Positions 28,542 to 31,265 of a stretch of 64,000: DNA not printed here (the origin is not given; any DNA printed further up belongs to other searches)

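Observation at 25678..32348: NuoE-NuoF-ferredoxin-HdrA/MvhD-FrhB operon with no catalytic terminal subunit: orphan flavin-based electron-bifurcation module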

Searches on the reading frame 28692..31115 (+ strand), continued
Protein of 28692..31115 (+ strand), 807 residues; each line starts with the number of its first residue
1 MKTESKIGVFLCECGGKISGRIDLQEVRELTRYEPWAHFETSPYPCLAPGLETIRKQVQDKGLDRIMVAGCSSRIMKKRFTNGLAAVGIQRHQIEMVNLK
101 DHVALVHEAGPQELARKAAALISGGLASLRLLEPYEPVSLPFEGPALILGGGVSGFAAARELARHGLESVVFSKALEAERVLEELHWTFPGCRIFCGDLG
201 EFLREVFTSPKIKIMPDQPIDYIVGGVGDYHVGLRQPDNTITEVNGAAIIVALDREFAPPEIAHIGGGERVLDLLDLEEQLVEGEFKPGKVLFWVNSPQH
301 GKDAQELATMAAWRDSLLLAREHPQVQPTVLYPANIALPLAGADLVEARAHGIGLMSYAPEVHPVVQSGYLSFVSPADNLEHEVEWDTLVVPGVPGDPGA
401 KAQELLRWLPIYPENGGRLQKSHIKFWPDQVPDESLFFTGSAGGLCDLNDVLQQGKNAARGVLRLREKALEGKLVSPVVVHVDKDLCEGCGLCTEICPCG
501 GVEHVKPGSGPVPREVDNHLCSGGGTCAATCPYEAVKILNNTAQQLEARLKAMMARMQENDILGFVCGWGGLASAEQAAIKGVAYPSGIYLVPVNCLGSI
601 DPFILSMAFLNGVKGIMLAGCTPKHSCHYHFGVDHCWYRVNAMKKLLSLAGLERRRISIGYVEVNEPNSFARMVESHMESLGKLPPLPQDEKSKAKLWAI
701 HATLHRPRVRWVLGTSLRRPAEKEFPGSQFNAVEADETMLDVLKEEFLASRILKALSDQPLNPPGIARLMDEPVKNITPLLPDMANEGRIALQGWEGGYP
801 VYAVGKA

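Call 10: search_solved_structures(query=window:28692-31115:+, max_evalue=0.001, show_alignments=2)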
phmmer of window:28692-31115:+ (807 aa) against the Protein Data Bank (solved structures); distinct sequences matched with E-value up to 0.001: 19.
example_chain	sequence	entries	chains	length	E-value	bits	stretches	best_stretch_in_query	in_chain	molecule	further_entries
8rvu_a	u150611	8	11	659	2.6e-48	168.2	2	4-234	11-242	H(2):CoB-CoM heterodisulfide,ferredoxin reductase subunit A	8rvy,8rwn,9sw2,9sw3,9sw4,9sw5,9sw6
8rvv_A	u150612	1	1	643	1.2e-47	166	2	6-234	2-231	H(2):CoB-CoM heterodisulfide,ferredoxin reductase subunit A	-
5odc_A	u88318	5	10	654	1.1e-46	162.8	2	4-234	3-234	Heterodisulfide reductase, subunit A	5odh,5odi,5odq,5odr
9sfi_A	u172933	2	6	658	5.7e-39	137.3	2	4-235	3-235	CoB--CoM heterodisulfide reductase iron-sulfur subunit A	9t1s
7bkb_A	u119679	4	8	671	6.9e-37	130.4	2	2-239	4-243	CoB--CoM heterodisulfide reductase iron-sulfur subunit A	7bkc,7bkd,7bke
5odc_D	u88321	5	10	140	4e-15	58.4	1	559-686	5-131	Methyl-viologen reducing hydrogenase subunit D | Methyl-viologen reducing hydrogenase, subunit D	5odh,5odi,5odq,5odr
9sw2_D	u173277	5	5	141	5.5e-14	54.6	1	561-689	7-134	F420-non-reducing hydrogenase iron-sulfur subunit D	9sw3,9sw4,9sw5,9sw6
7bkb_F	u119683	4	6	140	1.3e-13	53.4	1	560-691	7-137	F420-non-reducing hydrogenase subunit D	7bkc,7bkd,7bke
8rvu_F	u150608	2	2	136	3e-12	48.9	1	559-689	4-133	Methyl viologen-reducing hydrogenase, subunit D-related protein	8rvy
9sfi_T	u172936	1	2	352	4.8e-12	48.2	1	479-542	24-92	4Fe-4S ferredoxin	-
5t5i_F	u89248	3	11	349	6.7e-12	47.7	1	482-552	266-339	Tungsten formylmethanofuran dehydrogenase subunit fwdF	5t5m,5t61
8rvv_F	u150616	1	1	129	9.6e-12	47.2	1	560-687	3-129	Methyl viologen-reducing hydrogenase, subunit D-related protein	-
9sw6_H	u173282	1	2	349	3e-11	45.6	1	482-544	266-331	Tungsten formylmethanofuran dehydrogenase, subunit F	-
9sfi_K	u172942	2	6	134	3e-08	35.6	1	558-688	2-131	F420-non-reducing hydrogenase subunit delta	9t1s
7bkb_K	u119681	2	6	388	4.3e-06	28.5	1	478-543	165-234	Formylmethanofuran dehydrogenase, subunit F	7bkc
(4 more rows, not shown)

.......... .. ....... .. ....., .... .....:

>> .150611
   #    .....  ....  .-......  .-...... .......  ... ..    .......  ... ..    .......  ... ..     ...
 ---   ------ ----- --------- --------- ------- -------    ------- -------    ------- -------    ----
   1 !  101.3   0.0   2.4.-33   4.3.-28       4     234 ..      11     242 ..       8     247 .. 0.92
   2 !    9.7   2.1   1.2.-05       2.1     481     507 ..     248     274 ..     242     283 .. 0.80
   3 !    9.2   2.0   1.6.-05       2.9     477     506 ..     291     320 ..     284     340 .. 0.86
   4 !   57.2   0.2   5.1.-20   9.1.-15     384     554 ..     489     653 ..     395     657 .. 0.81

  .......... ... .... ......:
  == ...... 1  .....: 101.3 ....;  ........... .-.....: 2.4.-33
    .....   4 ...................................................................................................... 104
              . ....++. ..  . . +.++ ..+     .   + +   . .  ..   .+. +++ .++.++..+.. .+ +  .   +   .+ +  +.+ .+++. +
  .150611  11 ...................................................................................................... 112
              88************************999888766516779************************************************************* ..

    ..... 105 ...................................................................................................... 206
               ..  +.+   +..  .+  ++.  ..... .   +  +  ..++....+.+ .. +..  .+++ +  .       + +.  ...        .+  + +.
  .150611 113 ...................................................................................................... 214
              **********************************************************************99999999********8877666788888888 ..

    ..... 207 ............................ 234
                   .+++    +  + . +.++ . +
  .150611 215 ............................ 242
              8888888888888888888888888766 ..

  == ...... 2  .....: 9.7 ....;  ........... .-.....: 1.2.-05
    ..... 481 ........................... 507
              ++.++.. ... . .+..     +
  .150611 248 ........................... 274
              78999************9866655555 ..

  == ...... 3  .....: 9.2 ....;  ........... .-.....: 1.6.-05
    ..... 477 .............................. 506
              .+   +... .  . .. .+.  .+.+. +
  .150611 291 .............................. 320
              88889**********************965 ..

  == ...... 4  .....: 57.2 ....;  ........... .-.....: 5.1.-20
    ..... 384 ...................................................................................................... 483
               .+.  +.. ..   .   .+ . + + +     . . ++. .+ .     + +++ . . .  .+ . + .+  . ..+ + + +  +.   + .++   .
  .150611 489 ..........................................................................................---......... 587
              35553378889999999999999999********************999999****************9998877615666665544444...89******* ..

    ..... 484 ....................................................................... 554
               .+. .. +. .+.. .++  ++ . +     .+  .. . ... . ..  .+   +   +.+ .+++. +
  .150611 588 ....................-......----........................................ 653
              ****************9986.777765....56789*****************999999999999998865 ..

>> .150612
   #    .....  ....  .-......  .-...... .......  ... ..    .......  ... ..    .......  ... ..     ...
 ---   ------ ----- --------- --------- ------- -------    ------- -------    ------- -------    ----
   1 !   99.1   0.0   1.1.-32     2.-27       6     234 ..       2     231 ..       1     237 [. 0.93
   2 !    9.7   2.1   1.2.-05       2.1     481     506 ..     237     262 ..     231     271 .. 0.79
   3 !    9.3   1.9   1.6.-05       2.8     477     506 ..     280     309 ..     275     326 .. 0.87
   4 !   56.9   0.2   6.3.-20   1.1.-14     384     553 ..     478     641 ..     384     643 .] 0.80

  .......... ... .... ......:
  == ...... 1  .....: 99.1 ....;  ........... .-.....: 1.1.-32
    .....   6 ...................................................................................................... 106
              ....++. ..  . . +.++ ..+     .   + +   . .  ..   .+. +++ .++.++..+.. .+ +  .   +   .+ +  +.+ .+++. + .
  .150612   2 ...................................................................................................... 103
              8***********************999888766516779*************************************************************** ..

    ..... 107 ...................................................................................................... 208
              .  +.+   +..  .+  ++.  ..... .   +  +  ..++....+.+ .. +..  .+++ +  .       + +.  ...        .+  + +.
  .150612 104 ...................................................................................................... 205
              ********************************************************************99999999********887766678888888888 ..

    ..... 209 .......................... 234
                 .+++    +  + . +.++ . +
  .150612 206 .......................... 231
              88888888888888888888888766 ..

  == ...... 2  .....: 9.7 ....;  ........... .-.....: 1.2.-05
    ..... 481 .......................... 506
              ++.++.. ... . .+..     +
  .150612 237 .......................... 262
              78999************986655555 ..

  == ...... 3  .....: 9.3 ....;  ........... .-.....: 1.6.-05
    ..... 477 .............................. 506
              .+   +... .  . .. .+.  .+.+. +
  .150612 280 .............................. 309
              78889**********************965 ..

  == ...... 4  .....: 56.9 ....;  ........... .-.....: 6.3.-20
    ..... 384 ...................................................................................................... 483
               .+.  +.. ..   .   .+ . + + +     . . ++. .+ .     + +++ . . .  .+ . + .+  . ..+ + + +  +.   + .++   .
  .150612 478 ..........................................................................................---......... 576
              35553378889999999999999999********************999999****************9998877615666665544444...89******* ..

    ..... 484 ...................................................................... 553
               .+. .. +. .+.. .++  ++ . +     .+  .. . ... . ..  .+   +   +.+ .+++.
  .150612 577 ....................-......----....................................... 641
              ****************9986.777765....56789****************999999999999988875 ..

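Call 15: find_related_loci(query=A1, collection=genome_contigs, flank=10000)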
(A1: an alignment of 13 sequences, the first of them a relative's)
Query A1 (807 aa) in genome_contigs; peptide patterns used: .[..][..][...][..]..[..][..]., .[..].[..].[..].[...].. (x = any residue, [..] = any of these).
600 stretches matched a pattern (row limit reached: there are more); 486 encode a relative of the query (tblastn E <= 1e-3); the best 80 are kept; 80 distinct loci.
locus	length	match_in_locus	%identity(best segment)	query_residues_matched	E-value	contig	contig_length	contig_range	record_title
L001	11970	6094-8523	80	1-807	0e+0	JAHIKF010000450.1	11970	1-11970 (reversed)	MAG: Proteobacteria bacterium isolate KR13_N1.mb.39 KR13_N1.mb.39_k141_211928, whole genome shotgun sequence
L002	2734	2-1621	83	268-807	0e+0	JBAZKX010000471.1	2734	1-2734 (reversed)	MAG: Desulfobaccales bacterium isolate SO_2017_LW4_154 scaffold_79466_c1_LW137-91_2017, whole genome shotgun sequence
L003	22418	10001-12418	38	1-804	4e-177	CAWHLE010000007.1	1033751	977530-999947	MAG: uncultured delta proteobacterium isolate MFD02416.bin.2.187 genome assembly, contig: contig_17221, whole genome sho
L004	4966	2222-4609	37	1-791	3e-179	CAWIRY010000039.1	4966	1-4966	MAG: uncultured delta proteobacterium isolate MFD03323.bin.1.124 genome assembly, contig: contig_191124, whole genome sh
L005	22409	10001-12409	35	6-802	6e-162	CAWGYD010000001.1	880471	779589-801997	MAG: uncultured delta proteobacterium isolate MFD01721.bin.2.120 genome assembly, contig: contig_14379, whole genome sho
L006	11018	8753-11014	38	4-752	1e-160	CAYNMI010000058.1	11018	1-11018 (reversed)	MAG TPA_asm: uncultured Desulfobacca sp. isolate binchicken_co151_70 genome assembly, contig: NODE_9088_length_11018_cov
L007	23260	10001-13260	35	1-790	3e-157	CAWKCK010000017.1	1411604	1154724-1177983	MAG: uncultured delta proteobacterium isolate MFD03804.bin.1.209 genome assembly, contig: contig_8197, whole genome shot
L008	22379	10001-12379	34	5-792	2e-154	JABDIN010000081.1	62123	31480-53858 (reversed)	MAG: Desulfobacteraceae bacterium isolate DS_bin_10 k127_146408, whole genome shotgun sequence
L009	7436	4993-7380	35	1-792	3e-154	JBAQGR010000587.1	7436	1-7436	MAG: Desulfatitalea sp. isolate MFD01879_ilm_asm_bin9 k127_56986, whole genome shotgun sequence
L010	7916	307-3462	34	1-778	2e-148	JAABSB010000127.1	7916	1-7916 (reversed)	MAG: Desulfotignum sp. isolate S10.Bin027 Scaffold_127, whole genome shotgun sequence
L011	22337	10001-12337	36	1-790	1e-155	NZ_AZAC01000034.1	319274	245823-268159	Dethiosulfatarculus sandiegensis strain SPR contig_4, whole genome shotgun sequence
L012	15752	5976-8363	38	1-791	4e-173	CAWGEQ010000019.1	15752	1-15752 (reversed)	MAG: uncultured delta proteobacterium isolate MFD01872.bin.2.88 genome assembly, contig: contig_193503, whole genome sho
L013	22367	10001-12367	37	6-790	9e-168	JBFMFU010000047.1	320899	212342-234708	MAG: Thermodesulfobacteriota bacterium isolate MAG279 MAG279_47, whole genome shotgun sequence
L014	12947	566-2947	35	1-790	7e-145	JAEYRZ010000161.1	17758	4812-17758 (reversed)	MAG: Proteobacteria bacterium isolate OH_CBB_79 k127_87750, whole genome shotgun sequence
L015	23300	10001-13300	39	4-791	6e-170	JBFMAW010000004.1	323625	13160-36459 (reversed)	MAG: Thermodesulfobacteriota bacterium isolate MAG148 MAG148_4, whole genome shotgun sequence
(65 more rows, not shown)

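Call 33: find_encoding_contigs(protein=P0083, flank=10000, max_places=2)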
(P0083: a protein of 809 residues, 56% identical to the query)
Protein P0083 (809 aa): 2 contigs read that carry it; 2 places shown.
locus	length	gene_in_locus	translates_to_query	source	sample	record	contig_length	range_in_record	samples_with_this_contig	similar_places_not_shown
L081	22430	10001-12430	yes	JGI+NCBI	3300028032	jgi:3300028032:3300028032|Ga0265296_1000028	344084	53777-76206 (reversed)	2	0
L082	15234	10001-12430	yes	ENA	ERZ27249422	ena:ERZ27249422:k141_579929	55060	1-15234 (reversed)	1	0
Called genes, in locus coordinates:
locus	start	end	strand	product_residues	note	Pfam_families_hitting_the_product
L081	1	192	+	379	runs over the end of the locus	-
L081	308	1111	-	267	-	-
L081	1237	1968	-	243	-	PF01904:DUF72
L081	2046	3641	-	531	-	PF13298:LigD_N, PF01068:DNA_ligase_A_M, PF09414:RNA_ligase (weak), PF04679:DNA_ligase_A_C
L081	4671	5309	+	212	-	-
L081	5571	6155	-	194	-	PF06736:TMEM175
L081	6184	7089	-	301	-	PF21686:LigD_Prim-Pol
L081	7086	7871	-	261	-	PF02735:Ku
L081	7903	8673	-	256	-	PF02735:Ku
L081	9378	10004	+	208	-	PF00111:Fer2, PF13510:Fer2_4, PF13187:Fer4_9 (faint), PF00037:Fer4 (faint), PF12838:Fer4_7, PF14697:Fer4_21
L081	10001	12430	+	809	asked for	PF02662:FlpD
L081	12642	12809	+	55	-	-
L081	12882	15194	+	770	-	PF13183:Fer4_8, PF13187:Fer4_9 (weak), PF13534:Fer4_17 (weak), PF13183:Fer4_8, PF13237:Fer4_10 (weak), PF13187:Fer4_9, PF13534:Fer4_17, PF02754:CCG, +3 more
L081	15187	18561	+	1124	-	PF12831:FAD_oxidored (weak), PF14691:Fer4_20, PF01266:DAO (weak), PF07992:Pyr_redox_2, PF13450:NAD_binding_8, PF13738:Pyr_redox_3, PF13237:Fer4_10 (weak), PF14697:Fer4_21 (weak), +11 more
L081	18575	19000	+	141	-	PF02662:FlpD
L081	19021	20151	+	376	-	PF04432:FrhB_FdhB_C, PF13237:Fer4_10 (faint), PF13183:Fer4_8 (weak)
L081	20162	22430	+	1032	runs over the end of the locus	PF00070:Pyr_redox (faint), PF01134:GIDA (faint), PF12831:FAD_oxidored (weak), PF13187:Fer4_9 (weak), PF00890:FAD_binding_2 (weak), PF07992:Pyr_redox_2, PF12831:FAD_oxidored, PF13450:NAD_binding_8 (weak), +8 more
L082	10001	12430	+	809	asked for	PF02662:FlpD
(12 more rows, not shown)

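Call 34: find_encoding_contigs(protein=P0012, flank=10000, max_places=1)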
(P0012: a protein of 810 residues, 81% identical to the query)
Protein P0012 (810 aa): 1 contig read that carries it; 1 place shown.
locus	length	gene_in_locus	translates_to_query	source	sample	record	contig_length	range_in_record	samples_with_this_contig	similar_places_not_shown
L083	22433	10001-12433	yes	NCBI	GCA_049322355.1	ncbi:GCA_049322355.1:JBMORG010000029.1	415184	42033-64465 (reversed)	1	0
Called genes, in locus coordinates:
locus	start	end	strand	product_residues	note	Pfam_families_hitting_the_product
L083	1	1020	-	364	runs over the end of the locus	PF08448:PAS_4, PF13487:HD_5, PF01966:HD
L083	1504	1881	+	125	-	-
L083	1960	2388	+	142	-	PF13436:Gly-zipper_OmpA (weak)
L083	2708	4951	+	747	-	PF09335:VTT_dom, PF01134:GIDA (weak), PF01262:AlaDh_PNT_C (faint), PF07992:Pyr_redox_2, PF12831:FAD_oxidored (weak), PF13450:NAD_binding_8 (faint), PF00070:Pyr_redox, PF02852:Pyr_redox_dim, +1 more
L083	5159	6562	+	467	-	PF00989:PAS, PF08448:PAS_4 (faint), PF13426:PAS_9, PF00158:Sigma54_activat, PF14532:Sigma54_activ_2, PF07728:AAA_5, PF25601:AAA_lid_14, PF02954:HTH_8, +2 more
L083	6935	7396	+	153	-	PF01257:2Fe-2S_thioredx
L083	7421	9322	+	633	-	PF01257:2Fe-2S_thioredx, PF01512:Complex1_51K, PF10589:NADH_4Fe-4S, PF12797:Fer4_2 (faint), PF12838:Fer4_7 (weak), PF13237:Fer4_10 (weak), PF14697:Fer4_21 (weak), PF00037:Fer4, +1 more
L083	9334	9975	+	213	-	-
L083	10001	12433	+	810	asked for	PF25160:LdpA_Fe-S-bd (faint), PF00037:Fer4 (faint), PF12837:Fer4_6 (faint), PF02662:FlpD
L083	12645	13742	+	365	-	PF13183:Fer4_8 (faint), PF13237:Fer4_10, PF14697:Fer4_21 (weak), PF12800:Fer4_4 (faint), PF12837:Fer4_6 (faint), PF12838:Fer4_7 (weak), PF04422:FrhB_FdhB_N, PF04432:FrhB_FdhB_C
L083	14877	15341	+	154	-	PF12746:GNAT_acetyltran (weak), PF13527:Acetyltransf_9 (weak), PF00583:Acetyltransf_1, PF13673:Acetyltransf_10, PF13508:Acetyltransf_7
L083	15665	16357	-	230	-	PF00072:Response_reg, PF00486:Trans_reg_C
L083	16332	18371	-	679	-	PF00582:Usp (faint), PF13493:DUF4118, PF13185:GAF_2 (weak), PF13492:GAF_3, PF00512:HisKA, PF02518:HATPase_c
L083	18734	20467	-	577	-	PF00939:Na_sulph_symp (weak), PF02040:ArsB, PF03600:CitMHS, PF00939:Na_sulph_symp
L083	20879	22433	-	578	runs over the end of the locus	PF02040:ArsB, PF03600:CitMHS, PF00939:Na_sulph_symp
